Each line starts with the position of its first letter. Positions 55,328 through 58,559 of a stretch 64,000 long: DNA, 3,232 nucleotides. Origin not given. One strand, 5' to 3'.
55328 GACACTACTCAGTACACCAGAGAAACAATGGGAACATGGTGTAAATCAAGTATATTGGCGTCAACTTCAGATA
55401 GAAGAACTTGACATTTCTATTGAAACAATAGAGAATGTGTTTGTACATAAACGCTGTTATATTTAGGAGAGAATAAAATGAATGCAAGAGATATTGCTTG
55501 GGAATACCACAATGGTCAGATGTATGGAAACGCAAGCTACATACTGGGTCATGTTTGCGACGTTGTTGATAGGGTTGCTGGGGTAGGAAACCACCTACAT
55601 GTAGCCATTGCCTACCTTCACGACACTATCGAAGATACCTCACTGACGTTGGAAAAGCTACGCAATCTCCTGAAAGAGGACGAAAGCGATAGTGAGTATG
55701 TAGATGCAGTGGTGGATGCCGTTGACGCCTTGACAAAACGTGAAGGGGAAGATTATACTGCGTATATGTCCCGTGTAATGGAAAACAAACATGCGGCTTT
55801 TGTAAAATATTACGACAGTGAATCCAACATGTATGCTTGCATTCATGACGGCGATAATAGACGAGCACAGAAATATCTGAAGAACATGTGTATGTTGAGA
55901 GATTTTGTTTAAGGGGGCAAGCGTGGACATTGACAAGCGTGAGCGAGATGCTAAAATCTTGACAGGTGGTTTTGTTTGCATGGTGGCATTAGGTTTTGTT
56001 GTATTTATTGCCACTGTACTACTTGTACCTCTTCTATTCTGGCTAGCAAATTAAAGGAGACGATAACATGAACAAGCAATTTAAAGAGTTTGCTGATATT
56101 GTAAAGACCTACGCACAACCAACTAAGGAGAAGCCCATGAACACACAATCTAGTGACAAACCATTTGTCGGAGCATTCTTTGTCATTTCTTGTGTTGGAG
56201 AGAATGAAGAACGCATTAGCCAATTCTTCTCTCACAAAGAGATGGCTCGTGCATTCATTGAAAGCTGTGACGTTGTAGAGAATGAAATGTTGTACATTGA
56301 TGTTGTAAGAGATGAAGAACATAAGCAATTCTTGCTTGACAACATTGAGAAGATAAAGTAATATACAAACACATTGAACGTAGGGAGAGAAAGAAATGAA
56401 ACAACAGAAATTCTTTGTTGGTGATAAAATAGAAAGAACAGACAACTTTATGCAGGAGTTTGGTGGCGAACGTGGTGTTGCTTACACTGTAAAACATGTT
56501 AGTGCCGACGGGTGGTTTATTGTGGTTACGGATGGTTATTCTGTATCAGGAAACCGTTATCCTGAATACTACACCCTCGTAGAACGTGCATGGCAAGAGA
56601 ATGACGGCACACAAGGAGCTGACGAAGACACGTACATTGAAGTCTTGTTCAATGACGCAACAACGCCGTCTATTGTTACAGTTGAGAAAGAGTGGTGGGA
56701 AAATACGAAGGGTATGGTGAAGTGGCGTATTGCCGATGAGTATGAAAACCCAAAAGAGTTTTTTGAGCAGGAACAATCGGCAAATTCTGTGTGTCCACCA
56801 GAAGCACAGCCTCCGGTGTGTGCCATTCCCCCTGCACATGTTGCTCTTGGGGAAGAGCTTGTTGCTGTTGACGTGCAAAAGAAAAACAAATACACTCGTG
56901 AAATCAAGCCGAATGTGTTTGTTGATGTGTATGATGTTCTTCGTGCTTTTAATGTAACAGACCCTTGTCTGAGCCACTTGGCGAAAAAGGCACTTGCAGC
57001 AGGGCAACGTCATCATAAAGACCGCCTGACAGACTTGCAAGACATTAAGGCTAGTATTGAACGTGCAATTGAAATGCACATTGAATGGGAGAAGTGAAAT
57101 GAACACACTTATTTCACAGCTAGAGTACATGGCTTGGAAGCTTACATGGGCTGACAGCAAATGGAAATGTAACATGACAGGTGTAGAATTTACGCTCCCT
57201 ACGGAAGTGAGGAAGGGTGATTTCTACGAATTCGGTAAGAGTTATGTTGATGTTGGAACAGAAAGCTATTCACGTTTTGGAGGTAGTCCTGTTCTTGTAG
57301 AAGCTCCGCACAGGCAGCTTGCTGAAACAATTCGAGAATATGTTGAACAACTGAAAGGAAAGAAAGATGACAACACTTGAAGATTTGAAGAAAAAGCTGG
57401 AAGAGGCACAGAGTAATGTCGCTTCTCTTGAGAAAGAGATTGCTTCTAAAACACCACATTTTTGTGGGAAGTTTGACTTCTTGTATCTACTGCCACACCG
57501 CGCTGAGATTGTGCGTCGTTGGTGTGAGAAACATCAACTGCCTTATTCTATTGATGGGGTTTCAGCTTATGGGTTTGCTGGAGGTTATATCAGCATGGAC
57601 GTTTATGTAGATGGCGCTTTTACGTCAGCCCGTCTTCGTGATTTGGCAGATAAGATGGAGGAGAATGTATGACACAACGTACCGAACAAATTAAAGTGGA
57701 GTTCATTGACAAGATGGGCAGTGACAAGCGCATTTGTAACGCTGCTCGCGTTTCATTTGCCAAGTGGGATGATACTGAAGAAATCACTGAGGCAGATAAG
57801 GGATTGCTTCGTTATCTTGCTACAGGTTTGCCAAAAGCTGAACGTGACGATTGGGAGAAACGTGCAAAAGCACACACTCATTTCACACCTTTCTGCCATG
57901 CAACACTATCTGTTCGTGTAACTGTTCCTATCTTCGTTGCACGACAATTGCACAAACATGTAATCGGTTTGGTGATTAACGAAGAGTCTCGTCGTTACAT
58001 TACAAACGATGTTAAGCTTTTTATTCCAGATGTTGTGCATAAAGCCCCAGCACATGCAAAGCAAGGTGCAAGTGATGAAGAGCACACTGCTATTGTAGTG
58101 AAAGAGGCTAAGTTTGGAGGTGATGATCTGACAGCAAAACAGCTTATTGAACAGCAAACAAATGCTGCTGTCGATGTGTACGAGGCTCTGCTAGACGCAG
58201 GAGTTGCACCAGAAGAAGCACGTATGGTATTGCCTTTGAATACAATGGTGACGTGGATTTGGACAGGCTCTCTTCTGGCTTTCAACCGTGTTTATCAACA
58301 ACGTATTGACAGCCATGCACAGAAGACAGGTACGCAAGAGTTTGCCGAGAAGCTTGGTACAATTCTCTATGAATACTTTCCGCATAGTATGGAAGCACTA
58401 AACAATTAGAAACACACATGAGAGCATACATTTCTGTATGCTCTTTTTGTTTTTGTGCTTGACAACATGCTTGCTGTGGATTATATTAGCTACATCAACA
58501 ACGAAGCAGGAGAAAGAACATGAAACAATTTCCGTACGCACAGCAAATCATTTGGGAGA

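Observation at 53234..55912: Accessory cluster: T5orf172-wHTH protein, minimal nucleotidyltransferase and RelA/SpoT-type alarmone hydrolase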

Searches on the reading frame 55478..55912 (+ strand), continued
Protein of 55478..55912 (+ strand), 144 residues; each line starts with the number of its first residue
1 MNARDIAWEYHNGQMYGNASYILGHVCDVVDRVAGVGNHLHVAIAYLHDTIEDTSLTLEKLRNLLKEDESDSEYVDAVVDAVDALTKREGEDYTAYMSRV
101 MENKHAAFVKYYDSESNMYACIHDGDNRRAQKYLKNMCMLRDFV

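Call 63: fold_search(model_id=the predicted structure, library=pdb)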
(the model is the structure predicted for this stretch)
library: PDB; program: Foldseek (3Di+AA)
matches with E <= 10: 208; with E <= 0.001: 12
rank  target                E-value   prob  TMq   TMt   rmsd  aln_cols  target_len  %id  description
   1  7smg_A                2.8e-06  1.00  0.78  0.79   2.6       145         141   31  Crystal structure of a (p)ppApp hydrolase from Bacteroides caccae (released 2022-11-09)
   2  7smg_D                6.9e-06  1.00  0.78  0.79   2.4       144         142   31  Crystal structure of a (p)ppApp hydrolase from Bacteroides caccae (released 2022-11-09)
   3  7smg_B                1.2e-05  1.00  0.78  0.78   2.5       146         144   31  Crystal structure of a (p)ppApp hydrolase from Bacteroides caccae (released 2022-11-09)
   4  7smg_C                2.3e-05  1.00  0.77  0.77   2.6       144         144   31  Crystal structure of a (p)ppApp hydrolase from Bacteroides caccae (released 2022-11-09)
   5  9chy_A                8.6e-05  1.00  0.73  0.60   3.1       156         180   20  Crystal structure of the human MESH1 (D66K)-PAPS complex (released 2025-12-10)
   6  9chy_B                1.6e-04  1.00  0.71  0.59   3.4       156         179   20  Crystal structure of the human MESH1 (D66K)-PAPS complex (released 2025-12-10)
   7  3nr1_A                2.2e-04  1.00  0.71  0.59   3.4       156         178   21  A metazoan ortholog of SpoT hydrolyzes ppGpp and plays a role in starvation responses (released 2010-09-08)
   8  6yvc_B                5.1e-04  1.00  0.67  0.56   8.9       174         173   20  Crystal structure of the small alarmone hydrolase (SAH) of Pseudomonas aeruginosa (released 2021-05-12)
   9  7p1y_AAA              5.4e-04  1.00  0.64  0.54   8.2       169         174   15  A small alarmone hydrolase TdActApo2 mutant - T78N (released 2022-07-13)
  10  6z3n_AAA              5.7e-04  1.00  0.65  0.53   9.1       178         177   20  Apo Structure of a Hydrolase from Pseudomonas aeruginosa PAO1 (released 2021-06-09)
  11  6yvc_C                6.3e-04  1.00  0.66  0.55   8.9       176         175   20  Crystal structure of the small alarmone hydrolase (SAH) of Pseudomonas aeruginosa (released 2021-05-12)
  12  6z3o_AAA              6.6e-04  1.00  0.65  0.54   7.6       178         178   20  The E74Q mutant of Small Alarmone Hydrolase SAH from Pseudomonas aeruginosa PAO1 (released 2021-01-27)
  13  6yvc_D                1.1e-03  1.00  0.66  0.56   8.9       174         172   20  Crystal structure of the small alarmone hydrolase (SAH) of Pseudomonas aeruginosa (released 2021-05-12)
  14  6yvc_A                1.2e-03  1.00  0.66  0.55   8.9       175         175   20  Crystal structure of the small alarmone hydrolase (SAH) of Pseudomonas aeruginosa (released 2021-05-12)
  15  6z3o_BBB              1.3e-03  1.00  0.65  0.54   9.0       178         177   19  The E74Q mutant of Small Alarmone Hydrolase SAH from Pseudomonas aeruginosa PAO1 (released 2021-01-27)
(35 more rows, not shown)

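Call 76: find_related_loci(query=A3, collection=viral_contigs, flank=6000)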
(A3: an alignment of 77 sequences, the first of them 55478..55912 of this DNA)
Query A3 (144 aa) in viral_contigs; peptide patterns used: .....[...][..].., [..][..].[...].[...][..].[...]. (x = any residue, [..] = any of these).
600 stretches matched a pattern (row limit reached: there are more); 263 encode a relative of the query (tblastn E <= 1e-3); the best 80 are kept; 80 distinct loci.
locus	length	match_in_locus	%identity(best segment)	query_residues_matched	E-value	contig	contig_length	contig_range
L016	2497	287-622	42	3-117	3e-16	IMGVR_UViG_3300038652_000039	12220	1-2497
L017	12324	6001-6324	38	3-118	4e-16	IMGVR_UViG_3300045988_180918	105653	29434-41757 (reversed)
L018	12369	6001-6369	37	3-141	1e-15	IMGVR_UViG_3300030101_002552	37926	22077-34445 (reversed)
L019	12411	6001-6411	33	1-140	4e-15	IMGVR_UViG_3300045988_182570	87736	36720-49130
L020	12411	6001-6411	33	1-140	4e-15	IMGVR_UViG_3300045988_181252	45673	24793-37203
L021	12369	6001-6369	37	3-141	5e-15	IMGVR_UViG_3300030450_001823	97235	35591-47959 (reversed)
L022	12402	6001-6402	34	2-140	5e-15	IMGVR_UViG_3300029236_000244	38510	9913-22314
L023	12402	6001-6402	32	2-141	1e-14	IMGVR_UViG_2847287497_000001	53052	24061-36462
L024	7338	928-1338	34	1-140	2e-14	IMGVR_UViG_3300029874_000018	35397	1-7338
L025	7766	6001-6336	36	30-140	4e-14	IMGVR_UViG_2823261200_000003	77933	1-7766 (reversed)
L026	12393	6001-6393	36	3-140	7e-14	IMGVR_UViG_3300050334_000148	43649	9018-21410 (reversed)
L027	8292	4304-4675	34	7-136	7e-14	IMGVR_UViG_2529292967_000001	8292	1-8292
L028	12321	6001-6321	38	3-119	9e-14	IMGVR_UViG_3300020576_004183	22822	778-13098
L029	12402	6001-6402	33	2-140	9e-14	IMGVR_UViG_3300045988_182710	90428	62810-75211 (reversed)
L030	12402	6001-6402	33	2-140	9e-14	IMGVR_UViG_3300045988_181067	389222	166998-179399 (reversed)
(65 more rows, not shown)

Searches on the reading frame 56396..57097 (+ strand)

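Call 3: search_protein_families(library=pfam, proteins=[window:56396-57097:+], max_evalue=0.1)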
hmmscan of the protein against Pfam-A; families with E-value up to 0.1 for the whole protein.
window:56396-57097:+ (233 aa): 0 families

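Call 4: search_protein_families(library=phrogs, proteins=[window:56396-57097:+], max_evalue=0.01)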
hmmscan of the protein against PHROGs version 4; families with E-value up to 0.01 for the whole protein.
window:56396-57097:+ (233 aa): 7 families
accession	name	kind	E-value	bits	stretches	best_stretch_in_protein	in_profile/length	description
phrog_2452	-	unknown function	4e-30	106.6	1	156-229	144-217/235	-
phrog_35158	-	unknown function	3.1e-19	70.4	1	161-227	143-208/209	-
phrog_13223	-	unknown function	1.3e-18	68.5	1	157-230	166-239/243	-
phrog_18443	-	unknown function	6.5e-17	62.8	1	170-229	191-250/253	-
phrog_23361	-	unknown function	2.4e-15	58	1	173-228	119-174/181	-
phrog_17613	-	other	2.9e-12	48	1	159-229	167-241/246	ATPase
phrog_4317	-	unknown function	0.0048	17.2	1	3-63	206-269/455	-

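Call 6: search_protein_families(library=ncbifam, proteins=[window:56396-57097:+], max_evalue=0.1)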
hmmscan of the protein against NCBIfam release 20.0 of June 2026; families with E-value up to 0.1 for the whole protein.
window:56396-57097:+ (233 aa): 0 families

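Call 7: search_protein_families(library=padloc, proteins=[window:56396-57097:+], max_evalue=0.1)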
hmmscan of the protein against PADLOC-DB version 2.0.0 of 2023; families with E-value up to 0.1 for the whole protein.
window:56396-57097:+ (233 aa): 0 families

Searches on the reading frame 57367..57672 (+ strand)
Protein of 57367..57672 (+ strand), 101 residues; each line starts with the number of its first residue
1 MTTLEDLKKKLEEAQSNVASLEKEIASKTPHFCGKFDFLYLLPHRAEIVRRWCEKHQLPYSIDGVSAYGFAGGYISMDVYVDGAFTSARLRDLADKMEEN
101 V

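Call 66: search_protein_families(library=pfam, proteins=[window:57367-57672:+], max_evalue=0.01)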
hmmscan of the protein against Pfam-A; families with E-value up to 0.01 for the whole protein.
window:57367-57672:+ (101 aa): 1 family
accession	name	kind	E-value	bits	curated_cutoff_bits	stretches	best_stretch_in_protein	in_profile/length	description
PF18323.6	CSN5_C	-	0.0073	17.4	27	0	4-26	16-38/81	Cop9 signalosome subunit 5 C-terminal domain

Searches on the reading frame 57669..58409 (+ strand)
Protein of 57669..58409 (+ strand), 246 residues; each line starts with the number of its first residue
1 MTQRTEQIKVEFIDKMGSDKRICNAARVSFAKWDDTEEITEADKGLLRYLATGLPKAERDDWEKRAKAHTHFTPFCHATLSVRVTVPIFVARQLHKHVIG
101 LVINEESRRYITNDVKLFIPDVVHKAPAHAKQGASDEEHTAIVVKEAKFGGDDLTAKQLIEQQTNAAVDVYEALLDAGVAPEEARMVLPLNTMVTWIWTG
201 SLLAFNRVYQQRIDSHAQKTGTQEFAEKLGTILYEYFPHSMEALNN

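Call 3: search_protein_families(library=pfam, proteins=[window:57669-58409:+], max_evalue=0.1)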
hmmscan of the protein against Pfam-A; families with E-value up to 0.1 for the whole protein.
window:57669-58409:+ (246 aa): 1 family
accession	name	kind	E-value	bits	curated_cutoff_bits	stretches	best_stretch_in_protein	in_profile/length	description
PF02511.20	Thy1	-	2.1e-33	116.2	24.8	1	13-239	3-191/191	Thymidylate synthase complementing protein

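Call 4: search_protein_families(library=phrogs, proteins=[window:57669-58409:+], max_evalue=0.01)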
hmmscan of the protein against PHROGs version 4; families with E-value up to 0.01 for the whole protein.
window:57669-58409:+ (246 aa): 4 families
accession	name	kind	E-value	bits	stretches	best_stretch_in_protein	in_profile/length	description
phrog_85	-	DNA, RNA and nucleotide metabolism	1.8e-50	173.3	1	4-245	367-584/866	thymidylate synthase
phrog_10644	-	DNA, RNA and nucleotide metabolism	6.2e-17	63.2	1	90-244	11-154/160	thymidylate synthase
phrog_28804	-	DNA, RNA and nucleotide metabolism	1e-11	46.1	1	159-244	2-85/91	thymidylate synthase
phrog_26005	-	unknown function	4.8e-06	27.2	1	1-78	3-63/310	-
